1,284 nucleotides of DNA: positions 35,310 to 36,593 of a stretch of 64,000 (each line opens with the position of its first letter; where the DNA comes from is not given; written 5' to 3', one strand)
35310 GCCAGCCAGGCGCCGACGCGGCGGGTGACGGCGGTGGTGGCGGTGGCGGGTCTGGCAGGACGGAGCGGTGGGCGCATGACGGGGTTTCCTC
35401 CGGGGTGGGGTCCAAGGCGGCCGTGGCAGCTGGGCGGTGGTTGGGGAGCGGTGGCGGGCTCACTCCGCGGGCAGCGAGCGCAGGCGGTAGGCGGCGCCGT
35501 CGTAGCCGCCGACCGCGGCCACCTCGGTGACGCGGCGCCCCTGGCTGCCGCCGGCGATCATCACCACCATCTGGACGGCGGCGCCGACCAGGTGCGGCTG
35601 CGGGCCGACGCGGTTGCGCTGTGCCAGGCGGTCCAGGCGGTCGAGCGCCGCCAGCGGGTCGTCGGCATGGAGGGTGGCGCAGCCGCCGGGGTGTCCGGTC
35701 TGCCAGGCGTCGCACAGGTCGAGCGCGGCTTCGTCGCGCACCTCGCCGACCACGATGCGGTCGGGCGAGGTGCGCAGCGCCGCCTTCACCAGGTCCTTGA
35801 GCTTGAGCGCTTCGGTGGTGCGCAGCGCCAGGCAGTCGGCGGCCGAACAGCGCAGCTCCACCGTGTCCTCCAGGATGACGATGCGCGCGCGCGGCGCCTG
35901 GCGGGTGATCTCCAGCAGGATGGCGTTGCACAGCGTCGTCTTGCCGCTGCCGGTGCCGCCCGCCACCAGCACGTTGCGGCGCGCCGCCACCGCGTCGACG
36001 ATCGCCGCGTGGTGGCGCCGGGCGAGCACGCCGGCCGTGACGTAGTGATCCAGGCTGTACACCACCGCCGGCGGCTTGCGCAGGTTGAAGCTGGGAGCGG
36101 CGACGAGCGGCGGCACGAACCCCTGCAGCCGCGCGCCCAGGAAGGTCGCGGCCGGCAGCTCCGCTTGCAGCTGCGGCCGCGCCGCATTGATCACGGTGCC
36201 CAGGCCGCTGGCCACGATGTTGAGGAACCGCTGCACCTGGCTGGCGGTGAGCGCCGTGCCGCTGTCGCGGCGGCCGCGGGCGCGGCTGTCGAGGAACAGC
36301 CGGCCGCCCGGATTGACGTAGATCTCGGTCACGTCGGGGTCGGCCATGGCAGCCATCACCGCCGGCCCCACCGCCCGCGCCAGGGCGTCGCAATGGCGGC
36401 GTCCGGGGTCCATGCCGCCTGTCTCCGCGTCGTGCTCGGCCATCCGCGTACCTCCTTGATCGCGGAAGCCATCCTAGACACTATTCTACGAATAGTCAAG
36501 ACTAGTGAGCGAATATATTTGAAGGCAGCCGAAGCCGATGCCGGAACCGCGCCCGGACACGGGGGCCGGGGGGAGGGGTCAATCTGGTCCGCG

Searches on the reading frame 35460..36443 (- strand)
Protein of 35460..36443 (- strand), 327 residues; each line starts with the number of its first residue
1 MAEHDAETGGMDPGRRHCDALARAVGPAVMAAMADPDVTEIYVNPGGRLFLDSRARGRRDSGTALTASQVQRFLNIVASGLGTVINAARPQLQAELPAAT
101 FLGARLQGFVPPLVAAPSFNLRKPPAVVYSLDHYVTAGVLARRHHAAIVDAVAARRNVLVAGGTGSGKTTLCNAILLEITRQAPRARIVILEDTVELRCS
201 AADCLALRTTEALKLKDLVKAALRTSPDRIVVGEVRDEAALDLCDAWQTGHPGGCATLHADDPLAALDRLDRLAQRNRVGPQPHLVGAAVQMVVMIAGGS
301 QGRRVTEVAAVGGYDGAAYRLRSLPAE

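Call 7: search_protein_families(library=pfam, proteins=[window:35460-36443:-], max_evalue=0.001)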
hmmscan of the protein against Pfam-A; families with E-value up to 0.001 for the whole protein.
window:35460-36443:- (327 aa): 7 families
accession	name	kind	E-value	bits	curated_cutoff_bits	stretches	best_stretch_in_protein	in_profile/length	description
PF00437.27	T2SSE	-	7.1e-32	110.9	24.9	1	134-278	121-263/370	Type II/IV secretion system protein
PF13191.12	AAA_16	-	2.8e-06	28.4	32.6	1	145-275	12-125/167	AAA ATPase domain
PF01580.24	FtsK_SpoIIIE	-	8.8e-05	22.5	24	1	145-179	29-63/221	FtsK/SpoIIIE family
PF00270.35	DEAD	-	0.00012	22.3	26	1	144-198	3-58/167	DEAD/DEAH box helicase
PF04851.21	ResIII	-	0.00041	20.7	22.5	1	153-202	21-70/164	Type III restriction enzyme, res subunit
PF20720.3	nSTAND3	-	0.00053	20.2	27.2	1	144-193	6-53/155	Novel STAND NTPase 3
PF13245.12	AAA_19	-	0.00057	20.5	25.1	1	148-191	4-47/134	AAA domain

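Call 59: find_homologous_proteins(query=window:35460-36443:-, max_evalue=1e-60)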
Query window:35460-36443:- (327 aa): 1238 proteins with E <= 1e-60 among 8000 candidates; the best 120 are listed.
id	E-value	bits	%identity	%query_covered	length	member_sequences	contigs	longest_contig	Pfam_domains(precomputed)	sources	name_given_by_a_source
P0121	1.5e-207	706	100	100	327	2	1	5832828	PF00437.27,PF13191.13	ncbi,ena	-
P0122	2.0e-157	542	80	98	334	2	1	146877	PF00437.27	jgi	jgi:P-type conjugative transfer ATPase TrbB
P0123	3.1e-141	488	74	93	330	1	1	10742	PF00437.27,PF13191.13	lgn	-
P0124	3.9e-139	482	69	95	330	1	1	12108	PF00437.27,PF13191.13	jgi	jgi:P-type conjugative transfer ATPase TrbB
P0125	2.1e-136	473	72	95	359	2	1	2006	PF00437.27,PF13191.13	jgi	jgi:type IV secretion system protein VirB11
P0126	2.1e-136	473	68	97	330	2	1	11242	PF00437.27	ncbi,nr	ncbi:MAG TPA: P-type conjugative transfer ATPase TrbB [Thermoanaerobaculia bacterium]|nr:P-type conj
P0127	2.3e-136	472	68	96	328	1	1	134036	PF00437.27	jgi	jgi:P-type conjugative transfer ATPase TrbB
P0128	8.4e-136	471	70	95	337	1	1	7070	PF00437.27,PF13191.13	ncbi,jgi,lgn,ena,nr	ncbi:MAG TPA: P-type conjugative transfer ATPase TrbB [Thermoanaerobaculia bacterium]|nr:P-type conj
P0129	1.2e-135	470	67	96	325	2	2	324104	PF00437.27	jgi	jgi:P-type conjugative transfer ATPase TrbB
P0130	9.5e-135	467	69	95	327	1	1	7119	PF00437.27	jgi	jgi:P-type conjugative transfer ATPase TrbB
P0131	1.1e-134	467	70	95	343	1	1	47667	PF00437.27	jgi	jgi:P-type conjugative transfer ATPase TrbB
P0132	2.1e-134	466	70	98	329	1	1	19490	PF00437.27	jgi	jgi:type IV secretion system protein TrbB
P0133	2.3e-134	466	69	98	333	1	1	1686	PF06414.19,PF00437.27,PF13191.13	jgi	jgi:P-type conjugative transfer ATPase TrbB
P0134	3.4e-134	465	70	96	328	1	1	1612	PF00437.27,PF13191.13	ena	-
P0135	1.0e-133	464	70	95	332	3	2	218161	PF00437.27,PF13191.13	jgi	jgi:P-type conjugative transfer ATPase TrbB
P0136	1.7e-133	463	70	95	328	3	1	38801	PF00437.27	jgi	jgi:P-type conjugative transfer ATPase TrbB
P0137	5.1e-133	461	68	96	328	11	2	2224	PF00437.27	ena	-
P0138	1.0e-132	460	68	94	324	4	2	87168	PF00437.27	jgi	jgi:P-type conjugative transfer ATPase TrbB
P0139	2.6e-132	459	68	96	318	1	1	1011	PF00437.27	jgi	jgi:type IV secretion system protein VirB11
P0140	3.9e-132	459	69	95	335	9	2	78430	PF00437.27,PF13191.13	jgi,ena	jgi:P-type conjugative transfer ATPase TrbB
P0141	1.9e-131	456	69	95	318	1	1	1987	PF00437.27,PF13191.13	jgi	jgi:type IV secretion system protein VirB11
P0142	3.7e-131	455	69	95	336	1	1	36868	PF00437.27,PF13191.13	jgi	jgi:P-type conjugative transfer ATPase TrbB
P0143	6.7e-131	454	69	97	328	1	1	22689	PF00437.27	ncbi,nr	ncbi:MAG TPA: P-type conjugative transfer ATPase TrbB [Thermoanaerobaculia bacterium]|nr:P-type conj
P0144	1.3e-130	454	68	95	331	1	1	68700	PF00437.27,PF13191.13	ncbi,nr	ncbi:MAG TPA: P-type conjugative transfer ATPase TrbB [Thermoanaerobaculia bacterium]|nr:P-type conj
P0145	1.6e-130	453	69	95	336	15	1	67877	PF00437.27,PF13191.13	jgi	jgi:type IV secretion system protein TrbB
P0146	2.3e-130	453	68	93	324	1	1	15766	PF00437.27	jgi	jgi:P-type conjugative transfer ATPase TrbB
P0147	2.8e-130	452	69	98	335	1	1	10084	PF00437.27,PF13191.13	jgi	jgi:type IV secretion system protein TrbB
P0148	3.7e-130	452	66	99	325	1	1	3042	PF00437.27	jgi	jgi:P-type conjugative transfer ATPase TrbB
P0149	6.6e-130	451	68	96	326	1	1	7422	PF00437.27,PF13191.13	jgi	jgi:P-type conjugative transfer ATPase TrbB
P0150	1.4e-129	450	68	96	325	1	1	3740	PF00437.27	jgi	jgi:P-type conjugative transfer ATPase TrbB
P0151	1.3e-128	447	68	96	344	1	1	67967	PF00437.27,PF13191.13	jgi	jgi:P-type conjugative transfer ATPase TrbB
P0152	2.6e-128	446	67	95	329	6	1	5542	PF00437.27,PF13191.13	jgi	jgi:type IV secretion system protein TrbB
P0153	7.1e-128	445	66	94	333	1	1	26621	PF00437.27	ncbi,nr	ncbi:MAG TPA: P-type conjugative transfer ATPase TrbB [Thermoanaerobaculia bacterium]|nr:P-type conj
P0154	1.6e-127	443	66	96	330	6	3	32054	PF00437.27,PF13191.13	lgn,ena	-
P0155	2.4e-127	443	65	99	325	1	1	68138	PF00437.27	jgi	jgi:P-type conjugative transfer ATPase TrbB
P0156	3.0e-127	442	67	95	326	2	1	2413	PF00437.27,PF27713.1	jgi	jgi:type IV secretion system protein VirB11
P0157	2.8e-126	439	68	94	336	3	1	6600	PF00437.27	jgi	jgi:P-type conjugative transfer ATPase TrbB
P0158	6.9e-126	438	66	95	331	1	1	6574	PF00437.27,PF13191.13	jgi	jgi:type IV secretion system protein TrbB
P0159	8.1e-126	438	65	96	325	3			PF00437.27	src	-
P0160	1.8e-125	437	66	96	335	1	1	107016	PF00437.27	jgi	jgi:P-type conjugative transfer ATPase TrbB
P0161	3.4e-125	436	83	74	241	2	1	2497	PF00437.27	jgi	jgi:P-type conjugative transfer ATPase TrbB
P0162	1.9e-124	433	66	95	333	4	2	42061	PF00437.27,PF13191.13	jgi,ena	jgi:type IV secretion system protein VirB11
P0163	2.6e-124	433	65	98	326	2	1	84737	PF00437.27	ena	-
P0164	3.4e-124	432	66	95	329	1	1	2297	PF00437.27,PF13191.13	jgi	jgi:P-type conjugative transfer ATPase TrbB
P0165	1.3e-122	427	66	96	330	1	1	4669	PF00437.27,PF13191.13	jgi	jgi:type IV secretion system protein TrbB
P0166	1.9e-122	427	65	95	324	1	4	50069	PF00437.27,PF13191.13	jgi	jgi:P-type conjugative transfer ATPase TrbB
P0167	3.5e-122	426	67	95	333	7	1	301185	PF00437.27,PF13191.13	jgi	jgi:P-type conjugative transfer ATPase TrbB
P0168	2.4e-121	423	66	96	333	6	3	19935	PF00437.27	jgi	jgi:P-type conjugative transfer ATPase TrbB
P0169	3.0e-121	423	67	94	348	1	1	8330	PF00437.27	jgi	jgi:P-type conjugative transfer ATPase TrbB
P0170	9.6e-120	418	67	94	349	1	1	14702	PF00437.27,PF13191.13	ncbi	-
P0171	1.2e-118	414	64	97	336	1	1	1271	PF00437.27,PF13191.13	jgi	jgi:type IV secretion system protein TrbB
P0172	6.9e-118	412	66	94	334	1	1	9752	PF00437.27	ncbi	-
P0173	1.1e-117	411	64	97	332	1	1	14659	PF00437.27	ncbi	-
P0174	1.6e-117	411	65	95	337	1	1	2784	PF00437.27,PF13191.13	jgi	jgi:type IV secretion system protein VirB11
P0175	3.7e-117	409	66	94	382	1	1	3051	PF00437.27,PF13191.13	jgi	jgi:type IV secretion system protein TrbB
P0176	3.8e-116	406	64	93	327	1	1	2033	PF00437.27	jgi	jgi:P-type conjugative transfer ATPase TrbB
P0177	1.3e-115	404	64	97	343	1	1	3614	PF00437.27,PF13191.13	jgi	jgi:P-type conjugative transfer ATPase TrbB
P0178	9.7e-114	398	64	94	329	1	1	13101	PF00437.27,PF13191.13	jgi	jgi:P-type conjugative transfer ATPase TrbB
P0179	7.9e-110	385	75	74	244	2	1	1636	PF06414.19,PF00437.27,PF13191.13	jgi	-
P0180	8.9e-106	372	59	94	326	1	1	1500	PF00437.27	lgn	-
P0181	3.6e-105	370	64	85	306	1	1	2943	PF00437.27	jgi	-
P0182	2.3e-104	367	61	92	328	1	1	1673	PF00437.27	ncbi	-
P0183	4.0e-104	367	61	94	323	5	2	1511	PF00437.27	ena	-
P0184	8.5e-104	365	60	94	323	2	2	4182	PF00437.27,PF01580.25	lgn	-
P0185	3.7e-103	363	58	93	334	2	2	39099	PF00437.27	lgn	-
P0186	1.9e-102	361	57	92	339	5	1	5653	PF00437.27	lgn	-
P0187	1.9e-102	361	59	94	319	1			PF00437.27,PF13191.13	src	-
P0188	7.7e-102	359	59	91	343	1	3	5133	PF00437.27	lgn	-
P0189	8.9e-102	359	59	86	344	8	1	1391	PF00437.27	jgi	-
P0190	9.5e-102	359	56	97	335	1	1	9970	PF00437.27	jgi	jgi:type IV secretion system protein TrbB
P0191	1.2e-101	358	58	91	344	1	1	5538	PF00437.27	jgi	jgi:type IV secretion system protein TrbB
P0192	1.3e-101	358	59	91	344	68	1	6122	PF00437.27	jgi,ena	-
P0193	1.9e-101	358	58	91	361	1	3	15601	PF00437.27,PF27713.1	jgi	jgi:type IV secretion system protein TrbB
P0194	2.7e-101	357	59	92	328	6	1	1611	PF00437.27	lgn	-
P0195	2.8e-101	357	58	92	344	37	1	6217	PF00437.27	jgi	jgi:P-type conjugative transfer ATPase TrbB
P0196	3.0e-101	357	60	90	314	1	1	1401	PF00437.27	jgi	jgi:type IV secretion system protein VirB11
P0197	3.1e-101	357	54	98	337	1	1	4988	PF00437.27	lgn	-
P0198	3.9e-101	357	59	94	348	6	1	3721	PF00437.27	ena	-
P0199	4.0e-101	357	57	94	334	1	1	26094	PF00437.27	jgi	-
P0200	5.3e-101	356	58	95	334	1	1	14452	PF00437.27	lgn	-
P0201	5.6e-101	356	59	87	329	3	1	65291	PF00437.27,PF01580.25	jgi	jgi:P-type conjugative transfer ATPase TrbB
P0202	5.6e-101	356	56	94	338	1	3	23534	PF00437.27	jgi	jgi:type IV secretion system protein VirB11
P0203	7.9e-101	356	55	94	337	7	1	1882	PF00437.27,PF27713.1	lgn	-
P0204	8.5e-101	356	55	94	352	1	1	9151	PF00437.27,PF27713.1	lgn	-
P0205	9.3e-101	355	56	94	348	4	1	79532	PF00437.27,PF27713.1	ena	-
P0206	1.0e-100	355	61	88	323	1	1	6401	PF00437.27,PF01580.25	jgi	-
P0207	1.1e-100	355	56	94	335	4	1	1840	PF00437.27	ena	-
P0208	1.4e-100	355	59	90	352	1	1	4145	PF00437.27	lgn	-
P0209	1.5e-100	355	57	94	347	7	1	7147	PF00437.27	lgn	-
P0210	1.6e-100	355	57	92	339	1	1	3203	PF00437.27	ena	-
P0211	1.7e-100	355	55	96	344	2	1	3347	PF00437.27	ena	-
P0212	1.8e-100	355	58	91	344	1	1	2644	PF00437.27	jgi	jgi:P-type conjugative transfer ATPase TrbB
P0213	2.1e-100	354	56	95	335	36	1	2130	PF00437.27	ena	-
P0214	2.1e-100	354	58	92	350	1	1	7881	PF00437.27,PF27713.1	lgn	-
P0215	2.3e-100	354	57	90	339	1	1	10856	PF00437.27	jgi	jgi:type IV secretion system protein TrbB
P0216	2.5e-100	354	57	92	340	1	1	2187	PF00437.27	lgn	-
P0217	2.9e-100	354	59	90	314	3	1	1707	PF00437.27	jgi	jgi:type IV secretion system protein TrbB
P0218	3.2e-100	354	57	92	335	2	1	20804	PF00437.27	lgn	-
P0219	3.4e-100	354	59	90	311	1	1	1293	PF00437.27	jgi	jgi:type IV secretion system protein TrbB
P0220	3.6e-100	354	56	94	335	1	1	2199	PF00437.27,PF27713.1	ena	-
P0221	3.7e-100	354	56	94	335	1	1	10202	PF00437.27,PF27713.1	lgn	-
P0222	4.0e-100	353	56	92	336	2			PF00437.27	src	-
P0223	4.0e-100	353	60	90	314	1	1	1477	PF00437.27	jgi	jgi:type IV secretion system protein TrbB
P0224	4.3e-100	353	57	91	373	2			PF00437.27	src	-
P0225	4.7e-100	353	58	95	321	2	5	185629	PF00437.27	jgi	jgi:P-type conjugative transfer ATPase TrbB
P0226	5.0e-100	353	57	94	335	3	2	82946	PF00437.27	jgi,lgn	jgi:type IV secretion system protein VirB11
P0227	5.0e-100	353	57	97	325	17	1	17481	PF00437.27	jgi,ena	-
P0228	5.6e-100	353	58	91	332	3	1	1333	PF00437.27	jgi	jgi:P-type conjugative transfer ATPase TrbB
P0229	5.6e-100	353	59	91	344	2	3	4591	PF00437.27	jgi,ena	-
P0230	5.6e-100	353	58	94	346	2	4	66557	PF00437.27,PF20720.4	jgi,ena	jgi:type IV secretion system protein VirB11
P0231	6.5e-100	353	57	94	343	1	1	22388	PF00437.27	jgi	jgi:type IV secretion system protein TrbB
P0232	9.5e-100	352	57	92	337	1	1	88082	PF00437.27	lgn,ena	-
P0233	9.7e-100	352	58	92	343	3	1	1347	PF00437.27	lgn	-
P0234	1.0e-99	352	56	94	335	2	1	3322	PF00437.27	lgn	-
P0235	1.0e-99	352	56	95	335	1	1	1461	PF00437.27,PF27713.1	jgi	-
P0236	1.0e-99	352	54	95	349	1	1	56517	PF00437.27,PF27713.1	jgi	jgi:type IV secretion system protein VirB11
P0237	1.1e-99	352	56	93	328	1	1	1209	PF00437.27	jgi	jgi:type IV secretion system protein VirB11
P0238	1.2e-99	352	57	90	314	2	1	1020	PF00437.27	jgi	jgi:type IV secretion system protein TrbB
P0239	1.2e-99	352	56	94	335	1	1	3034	PF00437.27,PF27713.1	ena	-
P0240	1.2e-99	352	58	94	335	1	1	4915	PF00437.27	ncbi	-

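Call 60: find_encoding_contigs(protein=P0122, flank=10000, max_places=2)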
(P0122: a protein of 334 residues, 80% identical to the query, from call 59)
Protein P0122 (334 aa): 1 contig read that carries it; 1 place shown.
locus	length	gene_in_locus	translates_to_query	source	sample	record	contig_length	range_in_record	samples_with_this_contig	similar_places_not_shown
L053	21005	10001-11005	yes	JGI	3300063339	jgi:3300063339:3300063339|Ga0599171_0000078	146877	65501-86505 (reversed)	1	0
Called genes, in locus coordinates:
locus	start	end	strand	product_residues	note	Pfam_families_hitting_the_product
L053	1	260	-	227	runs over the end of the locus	PF08241:Methyltransf_11, PF13649:Methyltransf_25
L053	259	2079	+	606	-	PF13231:PMT_2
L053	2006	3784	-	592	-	PF13439:Glyco_transf_4, PF13579:Glyco_trans_4_4, PF00534:Glycos_transf_1, PF13692:Glyco_trans_1_4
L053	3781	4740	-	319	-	PF01370:Epimerase, PF13460:NAD_binding_10 (weak), PF16363:GDP_Man_Dehyd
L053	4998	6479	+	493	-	-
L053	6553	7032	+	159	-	-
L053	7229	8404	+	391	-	PF07642:BBP2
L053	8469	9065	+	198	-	PF27139:Aq_1264_TM (weak)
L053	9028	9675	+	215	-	-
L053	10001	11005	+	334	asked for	PF00437:T2SSE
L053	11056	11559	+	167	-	PF04956:TrbC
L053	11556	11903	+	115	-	PF05101:VirB3 (weak)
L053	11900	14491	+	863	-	PF27097:VirB4_TrbE_N, PF03135:CagE_TrbE_VirB, PF19044:P-loop_TraG (weak)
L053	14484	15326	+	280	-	-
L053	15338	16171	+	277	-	PF04610:TrbL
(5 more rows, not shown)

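Call 61: find_encoding_contigs(protein=P0127, flank=10000, max_places=2)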
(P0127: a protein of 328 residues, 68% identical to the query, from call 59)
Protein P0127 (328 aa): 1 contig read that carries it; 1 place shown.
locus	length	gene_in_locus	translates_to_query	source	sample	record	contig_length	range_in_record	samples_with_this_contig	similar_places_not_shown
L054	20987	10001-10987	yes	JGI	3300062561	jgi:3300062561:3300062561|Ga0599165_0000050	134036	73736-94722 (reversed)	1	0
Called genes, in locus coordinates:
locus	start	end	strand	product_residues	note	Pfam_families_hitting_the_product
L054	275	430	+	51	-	-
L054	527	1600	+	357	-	PF21068:ATPgraspMvdD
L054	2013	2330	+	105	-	-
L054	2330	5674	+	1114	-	PF08751:TrwC, PF13086:AAA_11 (faint), PF13245:AAA_19, PF13604:AAA_30, PF01443:Viral_helicase1 (faint), PF22232:TraI_hel_assoc_N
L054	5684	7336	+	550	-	PF02534:T4SS-DNA_transf, PF10412:TrwB_AAD_bind, PF12696:TraG-D_C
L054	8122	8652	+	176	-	PF08281:Sigma70_r4_2, PF04545:Sigma70_r4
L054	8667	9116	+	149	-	-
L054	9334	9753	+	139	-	PF10502:Peptidase_S26 (weak)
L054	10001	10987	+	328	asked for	PF00437:T2SSE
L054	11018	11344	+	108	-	PF04956:TrbC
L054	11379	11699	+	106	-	PF05101:VirB3 (weak)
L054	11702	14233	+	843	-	PF27097:VirB4_TrbE_N, PF03135:CagE_TrbE_VirB, PF19044:P-loop_TraG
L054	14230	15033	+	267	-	-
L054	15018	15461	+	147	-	-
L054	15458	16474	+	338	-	PF04610:TrbL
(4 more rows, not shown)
